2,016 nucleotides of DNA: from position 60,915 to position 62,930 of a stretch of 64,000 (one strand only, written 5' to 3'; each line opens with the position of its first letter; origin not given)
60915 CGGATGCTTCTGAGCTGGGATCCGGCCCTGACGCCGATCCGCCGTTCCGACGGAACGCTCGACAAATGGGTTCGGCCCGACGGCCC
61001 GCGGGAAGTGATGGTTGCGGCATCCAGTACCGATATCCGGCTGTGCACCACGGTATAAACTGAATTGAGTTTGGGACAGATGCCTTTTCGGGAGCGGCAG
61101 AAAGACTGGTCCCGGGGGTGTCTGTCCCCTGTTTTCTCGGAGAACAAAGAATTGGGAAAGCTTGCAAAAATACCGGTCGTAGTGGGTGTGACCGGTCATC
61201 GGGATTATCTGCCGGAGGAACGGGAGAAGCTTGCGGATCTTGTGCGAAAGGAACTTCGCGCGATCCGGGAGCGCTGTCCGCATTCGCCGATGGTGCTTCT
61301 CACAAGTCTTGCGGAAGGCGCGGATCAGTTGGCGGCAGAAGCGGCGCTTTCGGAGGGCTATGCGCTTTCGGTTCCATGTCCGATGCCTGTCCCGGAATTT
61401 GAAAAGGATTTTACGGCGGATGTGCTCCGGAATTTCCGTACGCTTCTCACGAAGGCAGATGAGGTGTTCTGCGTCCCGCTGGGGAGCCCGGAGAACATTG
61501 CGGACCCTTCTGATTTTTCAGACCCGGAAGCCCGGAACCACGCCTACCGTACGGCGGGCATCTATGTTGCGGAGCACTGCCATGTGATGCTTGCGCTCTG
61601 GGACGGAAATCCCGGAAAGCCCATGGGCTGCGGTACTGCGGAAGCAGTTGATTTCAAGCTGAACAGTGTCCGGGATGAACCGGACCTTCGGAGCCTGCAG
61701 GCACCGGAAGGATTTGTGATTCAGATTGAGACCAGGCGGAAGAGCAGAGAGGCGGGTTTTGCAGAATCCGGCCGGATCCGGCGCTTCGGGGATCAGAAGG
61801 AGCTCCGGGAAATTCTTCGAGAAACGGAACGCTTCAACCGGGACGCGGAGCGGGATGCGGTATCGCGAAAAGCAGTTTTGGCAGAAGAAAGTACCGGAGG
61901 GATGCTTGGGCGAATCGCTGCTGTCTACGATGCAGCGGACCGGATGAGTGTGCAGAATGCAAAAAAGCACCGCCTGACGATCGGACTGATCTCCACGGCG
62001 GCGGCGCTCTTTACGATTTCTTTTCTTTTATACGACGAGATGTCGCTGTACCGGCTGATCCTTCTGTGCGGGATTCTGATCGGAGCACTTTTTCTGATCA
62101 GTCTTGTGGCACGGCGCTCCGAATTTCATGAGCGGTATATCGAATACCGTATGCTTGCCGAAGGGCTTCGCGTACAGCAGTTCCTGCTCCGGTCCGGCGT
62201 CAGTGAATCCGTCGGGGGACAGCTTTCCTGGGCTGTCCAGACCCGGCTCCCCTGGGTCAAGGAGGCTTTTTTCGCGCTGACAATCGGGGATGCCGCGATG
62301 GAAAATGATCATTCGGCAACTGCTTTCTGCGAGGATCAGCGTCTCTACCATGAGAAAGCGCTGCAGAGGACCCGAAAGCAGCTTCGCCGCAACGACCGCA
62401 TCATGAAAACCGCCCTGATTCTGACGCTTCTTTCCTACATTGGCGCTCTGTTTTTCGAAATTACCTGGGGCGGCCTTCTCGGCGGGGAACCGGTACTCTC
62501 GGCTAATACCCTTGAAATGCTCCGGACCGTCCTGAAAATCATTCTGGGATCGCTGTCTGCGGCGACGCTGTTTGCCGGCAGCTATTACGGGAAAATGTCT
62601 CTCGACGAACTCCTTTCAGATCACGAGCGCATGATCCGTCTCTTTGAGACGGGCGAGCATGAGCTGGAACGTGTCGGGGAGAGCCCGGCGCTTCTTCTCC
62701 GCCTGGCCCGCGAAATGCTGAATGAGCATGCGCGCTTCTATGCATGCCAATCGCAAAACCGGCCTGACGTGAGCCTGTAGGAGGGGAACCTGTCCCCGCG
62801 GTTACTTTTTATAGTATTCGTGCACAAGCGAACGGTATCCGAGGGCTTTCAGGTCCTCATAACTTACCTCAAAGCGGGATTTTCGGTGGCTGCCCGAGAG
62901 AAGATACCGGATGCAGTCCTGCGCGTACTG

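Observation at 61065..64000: Tail-to-tail pair: SLOG(YpsA-like)-2x2TM fusion protein and a stand-alone reverse transcriptase, a candidate defence/abortive-infection module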

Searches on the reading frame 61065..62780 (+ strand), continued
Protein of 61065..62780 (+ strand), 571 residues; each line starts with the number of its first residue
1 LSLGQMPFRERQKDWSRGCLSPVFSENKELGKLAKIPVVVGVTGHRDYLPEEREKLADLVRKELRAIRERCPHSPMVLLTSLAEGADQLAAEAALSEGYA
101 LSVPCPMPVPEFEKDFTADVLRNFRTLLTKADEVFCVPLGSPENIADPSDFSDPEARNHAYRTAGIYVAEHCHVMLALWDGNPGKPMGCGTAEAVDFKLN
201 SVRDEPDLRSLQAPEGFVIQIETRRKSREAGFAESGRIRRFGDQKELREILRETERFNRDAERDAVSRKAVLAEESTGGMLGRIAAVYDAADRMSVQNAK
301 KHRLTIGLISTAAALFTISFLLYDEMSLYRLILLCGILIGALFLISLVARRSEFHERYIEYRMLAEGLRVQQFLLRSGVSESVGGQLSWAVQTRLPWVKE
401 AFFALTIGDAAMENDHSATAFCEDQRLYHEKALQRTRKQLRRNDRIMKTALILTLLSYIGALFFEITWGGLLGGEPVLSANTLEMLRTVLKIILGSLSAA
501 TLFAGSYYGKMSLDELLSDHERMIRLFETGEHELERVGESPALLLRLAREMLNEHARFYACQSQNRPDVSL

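Call 37: fold_search(model_id=the predicted structure, library=pdb)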
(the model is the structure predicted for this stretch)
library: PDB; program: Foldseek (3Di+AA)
matches with E <= 10: 661; with E <= 0.001: 1
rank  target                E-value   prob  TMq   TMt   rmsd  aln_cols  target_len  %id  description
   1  2nx2                  2.9e-04  1.00  0.21  0.63   5.0       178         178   17  Crystal structure of protein ypsA from Bacillus subtilis, Pfam DUF1273 (released 2006-12-19)
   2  5mll_A                5.3e-03  1.00  0.17  0.40   5.7       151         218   16  Structure of HpDprA at 1.9 Angstroms resolution (released 2017-12-20)
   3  5mll_B                5.3e-03  1.00  0.19  0.44   5.8       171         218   16  Structure of HpDprA at 1.9 Angstroms resolution (released 2017-12-20)
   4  3uqz_C                8.6e-03  1.00  0.17  0.32   5.7       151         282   16  X-ray structure of DNA processing protein A (DprA) from Streptococcus pneumoniae (released 2012-08-29)
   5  3uqz_A                1.0e-02  1.00  0.17  0.33   5.6       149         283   14  X-ray structure of DNA processing protein A (DprA) from Streptococcus pneumoniae (released 2012-08-29)
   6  4ljk_D                1.1e-02  1.00  0.19  0.44   5.7       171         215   16  Structural insights into the unique single-stranded DNA binding mode of DNA processing protein A from Helicobacter pyl (released 2014-01-01)
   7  4ljl_A                1.2e-02  1.00  0.17  0.39   5.7       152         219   16  Structural insights into the unique single-stranded DNA binding mode of DNA processing protein A from Helicobacter pyl (released 2014-01-01)
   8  3maj                  1.6e-02  1.00  0.16  0.25   7.5       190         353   14  Crystal structure of putative DNA processing protein DprA from Rhodopseudomonas palustris CGA009 (released 2010-05-12)
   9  3uqz_B                2.8e-02  1.00  0.17  0.31   5.9       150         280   18  X-ray structure of DNA processing protein A (DprA) from Streptococcus pneumoniae (released 2012-08-29)
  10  8zva                  3.7e-02  1.00  0.19  0.33   5.4       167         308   16  structure of ShosA from E.coli APEC O1 (released 2025-04-09)
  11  2iz7_B                4.4e-02  1.00  0.17  0.53   5.9       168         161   18  structure of Moco Carrier Protein from Chlamydomonas reinhardtii (released 2006-07-27)
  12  1rcu_A                5.0e-02  1.00  0.17  0.48   4.8       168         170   12  X-RAY STRUCTURE OF TM1055 NORTHEAST STRUCTURAL GENOMICS CONSORTIUM TARGET VT76 (released 2003-12-02)
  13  7uxs_A                6.5e-02  0.98  0.15  0.38   9.1       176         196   11  Crystal structure of the BcThsA SLOG domain in complex with 3'cADPR (released 2022-09-07)
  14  4f4c_A                6.5e-02  0.18  0.13  0.07  35.3       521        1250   11  The Crystal Structure of the Multi-Drug Transporter (released 2012-09-26)
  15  8vp6_B                1.1e-01  0.44  0.14  0.12  29.8       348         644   13  Cryo-EM structure of the ABC transporter PCAT1 bound with Mg_class_2 (released 2024-10-30)
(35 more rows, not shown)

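Call 49: find_encoding_contigs(protein=P0123, flank=8000, max_places=2)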
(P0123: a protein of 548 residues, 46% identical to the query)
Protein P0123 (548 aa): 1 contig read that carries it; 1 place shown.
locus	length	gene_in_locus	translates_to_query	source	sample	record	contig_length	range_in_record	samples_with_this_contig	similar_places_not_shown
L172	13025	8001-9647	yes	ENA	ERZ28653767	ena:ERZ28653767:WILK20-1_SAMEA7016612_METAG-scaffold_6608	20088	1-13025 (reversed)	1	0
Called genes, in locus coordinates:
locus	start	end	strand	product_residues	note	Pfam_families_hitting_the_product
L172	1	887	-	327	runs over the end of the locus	PF02729:OTCace_N, PF00185:OTCace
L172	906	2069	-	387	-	PF00202:Aminotran_3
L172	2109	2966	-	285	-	PF00696:AA_kinase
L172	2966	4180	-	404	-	PF01960:ArgJ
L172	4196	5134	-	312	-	PF01118:Semialdhyde_dh, PF22698:Semialdhyde_dhC_1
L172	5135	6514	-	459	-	PF00206:Lyase_1, PF14698:ASL_C2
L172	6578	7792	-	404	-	PF00764:Arginosuc_synth, PF20979:Arginosuc_syn_C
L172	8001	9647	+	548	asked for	-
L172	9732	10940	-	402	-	PF00155:Aminotran_1_2, PF01041:DegT_DnrJ_EryC1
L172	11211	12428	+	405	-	PF09587:PGA_cap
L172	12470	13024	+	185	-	?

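Call 50: find_encoding_contigs(protein=P0137, flank=8000, max_places=2)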
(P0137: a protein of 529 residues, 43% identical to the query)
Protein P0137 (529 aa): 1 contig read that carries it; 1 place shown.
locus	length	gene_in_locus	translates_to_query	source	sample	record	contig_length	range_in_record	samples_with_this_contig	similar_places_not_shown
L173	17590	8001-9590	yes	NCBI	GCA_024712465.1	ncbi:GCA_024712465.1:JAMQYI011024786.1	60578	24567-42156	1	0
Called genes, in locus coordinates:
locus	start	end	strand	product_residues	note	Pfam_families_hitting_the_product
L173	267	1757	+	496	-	PF00291:PALP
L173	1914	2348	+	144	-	-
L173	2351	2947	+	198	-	PF00574:CLP_protease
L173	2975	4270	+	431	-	PF02534:T4SS-DNA_transf, PF10412:TrwB_AAD_bind, PF12696:TraG-D_C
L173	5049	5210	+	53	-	-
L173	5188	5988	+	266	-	PF13516:LRR_6 (faint), PF00560:LRR_1 (faint), PF13855:LRR_8 (weak), PF12799:LRR_4, PF13855:LRR_8 (weak), PF12799:LRR_4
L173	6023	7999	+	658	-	-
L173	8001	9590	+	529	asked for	-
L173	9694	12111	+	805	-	PF09371:Tex_N, PF22706:Tex_central_region, PF14639:YqgF (weak), PF16921:Tex_YqgF, PF14635:HHH_7, PF12836:HHH_3, PF17674:HHH_9, PF00575:S1, +1 more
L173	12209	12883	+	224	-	PF14317:YcxB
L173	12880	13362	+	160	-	PF02367:TsaE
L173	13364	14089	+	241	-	PF00814:TsaD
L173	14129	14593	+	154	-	PF00583:Acetyltransf_1, PF13302:Acetyltransf_3 (weak), PF13673:Acetyltransf_10, PF13508:Acetyltransf_7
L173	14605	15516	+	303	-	PF23023:Anti-Pycsar_Apyc1, PF00753:Lactamase_B, PF12706:Lactamase_B_2 (weak)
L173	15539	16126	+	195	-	PF20462:DUF6715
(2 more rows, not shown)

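Call 51: find_encoding_contigs(protein=P0126, flank=8000, max_places=2)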
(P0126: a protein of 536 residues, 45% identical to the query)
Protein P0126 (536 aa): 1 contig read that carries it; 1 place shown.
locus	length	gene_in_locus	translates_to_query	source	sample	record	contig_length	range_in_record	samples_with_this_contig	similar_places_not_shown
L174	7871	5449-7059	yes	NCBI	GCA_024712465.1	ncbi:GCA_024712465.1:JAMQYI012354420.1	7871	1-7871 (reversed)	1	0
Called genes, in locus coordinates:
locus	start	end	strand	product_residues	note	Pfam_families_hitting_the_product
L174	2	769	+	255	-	?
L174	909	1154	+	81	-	-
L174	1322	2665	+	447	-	PF00089:Trypsin, PF13365:Trypsin_2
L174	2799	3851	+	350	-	PF07719:TPR_2 (faint), PF08238:Sel1, PF21033:RMD1-3 (faint), PF00515:TPR_1 (faint), PF12895:ANAPC3 (faint), PF13176:TPR_7 (faint), PF13181:TPR_8 (faint), PF08238:Sel1, +4 more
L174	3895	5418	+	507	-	PF00520:Ion_trans (weak), PF07885:Ion_trans_2, PF02026:RyR (faint)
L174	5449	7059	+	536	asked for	PF14015:DUF4231 (weak)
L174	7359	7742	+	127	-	-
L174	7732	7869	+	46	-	?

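Call 60: search_protein_families(library=pfam, alignment_id=A4, max_evalue=0.00001)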
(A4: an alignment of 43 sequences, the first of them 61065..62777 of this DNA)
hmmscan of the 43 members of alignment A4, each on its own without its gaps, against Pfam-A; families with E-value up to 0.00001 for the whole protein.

A. member 1, window:61065-62777:+ (571 aa): 1 family
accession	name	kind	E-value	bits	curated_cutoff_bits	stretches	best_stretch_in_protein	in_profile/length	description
PF14015.11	DUF4231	-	8.8e-06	26.5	24.7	0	289-372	4-85/103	Protein of unknown function (DUF4231)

B. families by the number of members that match (of 43 scanned): 55 families (the first 25 are shown)
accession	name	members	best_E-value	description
PF00005.33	ABC_tran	4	2.2e-34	ABC transporter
PF02463.25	SMC_N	3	6.4e-10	RecF/RecN/SMC N terminal domain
PF00664.28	ABC_membrane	2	2.3e-52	ABC transporter transmembrane region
PF01145.31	Band_7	2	5.6e-40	SPFH domain / Band 7 family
PF00072.30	Response_reg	2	8.3e-26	Response regulator receiver domain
PF00528.27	BPD_transp_1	2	2.2e-15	Binding-protein-dependent transport system inner membrane component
PF13304.12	AAA_21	2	2e-08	AAA domain, putative AbiEii toxin, Type IV TA system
PF00224.27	PK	1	5.3e-126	Pyruvate kinase, barrel domain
PF14393.11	DUF4422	1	1.6e-85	Domain of unknown function (DUF4422)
PF05343.19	Peptidase_M42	1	2.3e-80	M42 glutamyl aminopeptidase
PF00150.24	Cellulase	1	1.5e-60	Cellulase (glycosyl hydrolase family 5)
PF00719.24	Pyrophosphatase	1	1.9e-60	Inorganic pyrophosphatase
PF00370.27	FGGY_N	1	4.2e-59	FGGY family of carbohydrate kinases, N-terminal domain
PF02055.22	Glyco_hydro_30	1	1.5e-52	Glycosyl hydrolase family 30 TIM-barrel domain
PF01070.24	FMN_dh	1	2.1e-41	FMN-dependent dehydrogenase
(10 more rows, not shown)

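Call 61: search_protein_families(library=padloc, alignment_id=A4, max_evalue=1e-8)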
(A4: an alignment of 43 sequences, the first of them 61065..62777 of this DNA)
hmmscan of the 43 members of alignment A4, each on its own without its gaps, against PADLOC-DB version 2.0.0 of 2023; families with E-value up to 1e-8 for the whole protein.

A. member 1, window:61065-62777:+ (571 aa): 0 families

B. families by the number of members that match (of 43 scanned): 41 families (the first 25 are shown)
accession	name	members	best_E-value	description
PDLC04135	mad3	4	9.1e-34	mads_3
PDLC04140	mad8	2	1.7e-11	mads_8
PDLC03764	RT_UG26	1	3.2e-164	DRT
PDLC01136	RT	1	1.6e-36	RT (reverse transcriptase)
PDLC03765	RT_UG27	1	1.2e-32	DRT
PDLC02063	Cas1_IIIb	1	6.5e-32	-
PDLC03779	RT_UG4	1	3.4e-27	DRT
PDLC03754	RT_UG17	1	4.8e-27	DRT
PDLC03766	Drt9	1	6e-24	DRT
PDLC03757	Drt2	1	2.4e-20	DRT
PDLC03768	Drt3a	1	6.6e-20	DRT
PDLC03759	RT_UG21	1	3.2e-18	DRT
PDLC03755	RT_UG18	1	5.1e-16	DRT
PDLC03778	RT_UG39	1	5.9e-16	DRT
PDLC03756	RT_UG19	1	1.3e-15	DRT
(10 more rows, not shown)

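Call 74: search_protein_families(library=pfam, alignment_id=A5, max_evalue=0.001)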
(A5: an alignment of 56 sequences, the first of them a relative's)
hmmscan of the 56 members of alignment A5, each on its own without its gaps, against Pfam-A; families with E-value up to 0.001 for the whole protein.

A. member 1, L088:2450-3439:+ (330 aa): 0 families

B. families by the number of members that match (of 56 scanned): 21 families
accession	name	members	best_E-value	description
PF13676.11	TIR_2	17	4.1e-21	TIR domain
PF12799.13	LRR_4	8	1.1e-14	Leucine Rich repeats (2 copies)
PF01582.25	TIR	8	1.4e-10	TIR domain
PF23952.1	LRR_EndoS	7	2.1e-07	Endo-beta-N-acetylglucosaminidase EndoS LRR domain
PF08937.16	ThsB_TIR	7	2.5e-06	Thoeris protein ThsB, TIR-like domain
PF13855.12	LRR_8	3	1.5e-07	Leucine rich repeat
PF25019.1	LRR_R13L1-DRL21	3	1.5e-05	R13L1/DRL21 LRRs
PF23598.1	LRR_14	3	0.00057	Leucine-rich repeat region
PF15346.11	ARGLU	2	0.00054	Arginine and glutamate-rich 1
PF13240.11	Zn_Ribbon_1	1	4.1e-10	zinc-ribbon domain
PF25174.1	Beta-prop_THOC3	1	5.3e-07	THOC3 beta-propeller domain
PF23414.1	Beta-prop_EML_2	1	7.3e-07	Echinoderm microtubule-associated protein second beta-propeller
PF23211.1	LRR_LRWD1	1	6e-06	Leucine-rich repeat and WD repeat-containing protein 1, LRR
PF12773.13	DZR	1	6.9e-06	Double zinc ribbon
PF25168.1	Beta-prop_WDR36-Utp21_2nd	1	5.3e-05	WDR36/Utp21 second beta-propeller domain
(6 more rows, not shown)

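Call 75: search_protein_families(library=pfam, alignment_id=A6, max_evalue=0.01)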
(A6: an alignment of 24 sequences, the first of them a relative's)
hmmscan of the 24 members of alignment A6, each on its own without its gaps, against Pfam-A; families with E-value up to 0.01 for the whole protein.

A. member 1, L113:3-1883:+ (627 aa): 0 families

B. families by the number of members that match (of 24 scanned): 5 families
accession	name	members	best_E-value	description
PF02026.21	RyR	10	1.6e-14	RyR domain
PF13676.11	TIR_2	1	2e-17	TIR domain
PF03793.24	PASTA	1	2.4e-12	PASTA domain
PF01966.28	HD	1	0.0059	HD domain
PF23552.2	ParB_C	1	0.0061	ParB dimerisation domain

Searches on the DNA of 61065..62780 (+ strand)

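Call 55: search_rna_families(sources=[L003, L005, L006, L031, L061], threshold=gathering, show_alignments=2)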
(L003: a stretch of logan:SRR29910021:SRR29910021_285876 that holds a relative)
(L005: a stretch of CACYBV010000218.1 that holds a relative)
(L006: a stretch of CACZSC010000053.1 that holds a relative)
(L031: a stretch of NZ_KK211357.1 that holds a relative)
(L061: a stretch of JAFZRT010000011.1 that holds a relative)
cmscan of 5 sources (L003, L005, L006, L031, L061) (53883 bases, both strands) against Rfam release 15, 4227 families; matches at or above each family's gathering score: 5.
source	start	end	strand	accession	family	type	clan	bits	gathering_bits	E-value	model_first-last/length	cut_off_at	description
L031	9864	9968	+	RF03026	RT-5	Gene; sRNA;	-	92.2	45.7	3.3e-17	1-104/104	no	RT-5 RNA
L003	4223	4330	-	RF03026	RT-5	Gene; sRNA;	-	91.5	45.7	4.9e-17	1-104/104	no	RT-5 RNA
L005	7779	7884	+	RF03026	RT-5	Gene; sRNA;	-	90.5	45.7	8.8e-17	1-104/104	no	RT-5 RNA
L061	6059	6164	+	RF03026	RT-5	Gene; sRNA;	-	78.4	45.7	8.4e-14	1-104/104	no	RT-5 RNA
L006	764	866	+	RF03026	RT-5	Gene; sRNA;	-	78.1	45.7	1e-13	1-104/104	no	RT-5 RNA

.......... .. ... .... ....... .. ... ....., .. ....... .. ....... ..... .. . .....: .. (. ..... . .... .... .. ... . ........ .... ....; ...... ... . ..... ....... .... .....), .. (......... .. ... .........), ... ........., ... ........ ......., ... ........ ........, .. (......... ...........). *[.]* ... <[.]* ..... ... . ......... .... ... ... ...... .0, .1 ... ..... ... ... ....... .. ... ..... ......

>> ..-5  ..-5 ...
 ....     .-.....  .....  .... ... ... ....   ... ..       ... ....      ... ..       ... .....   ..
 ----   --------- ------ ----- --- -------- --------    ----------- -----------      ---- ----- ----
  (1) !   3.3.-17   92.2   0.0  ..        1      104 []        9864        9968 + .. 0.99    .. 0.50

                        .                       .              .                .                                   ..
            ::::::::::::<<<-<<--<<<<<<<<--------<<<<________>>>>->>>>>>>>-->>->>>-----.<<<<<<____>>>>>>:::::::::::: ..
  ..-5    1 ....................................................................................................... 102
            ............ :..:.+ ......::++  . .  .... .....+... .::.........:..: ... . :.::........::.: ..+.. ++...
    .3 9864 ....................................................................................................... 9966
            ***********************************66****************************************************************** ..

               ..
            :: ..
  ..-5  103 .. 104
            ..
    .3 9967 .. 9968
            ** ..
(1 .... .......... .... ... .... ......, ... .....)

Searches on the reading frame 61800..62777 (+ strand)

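Call 22: search_protein_families(library=pfam, proteins=[window:61800-62777:+], max_evalue=10)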
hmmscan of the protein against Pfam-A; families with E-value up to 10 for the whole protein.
window:61800-62777:+ (326 aa): 2 families
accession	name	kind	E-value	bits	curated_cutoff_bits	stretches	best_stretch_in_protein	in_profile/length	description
PF14015.11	DUF4231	-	7.6e-06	26.7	24.7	1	44-127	4-85/103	Protein of unknown function (DUF4231)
PF24709.1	DUF7670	-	1.6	9.5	29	1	62-106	69-114/118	Domain of unknown function (DUF7670)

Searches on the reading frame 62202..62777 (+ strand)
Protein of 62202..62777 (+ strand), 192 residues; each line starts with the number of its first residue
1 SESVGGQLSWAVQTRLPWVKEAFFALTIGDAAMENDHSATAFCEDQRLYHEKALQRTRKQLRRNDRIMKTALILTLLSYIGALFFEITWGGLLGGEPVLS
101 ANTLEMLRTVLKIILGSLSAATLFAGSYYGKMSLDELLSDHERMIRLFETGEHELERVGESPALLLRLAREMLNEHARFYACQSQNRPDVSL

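Call 22: search_protein_families(library=pfam, proteins=[window:62202-62777:+], max_evalue=10)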
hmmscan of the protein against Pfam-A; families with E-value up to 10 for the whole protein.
window:62202-62777:+ (192 aa): 0 families
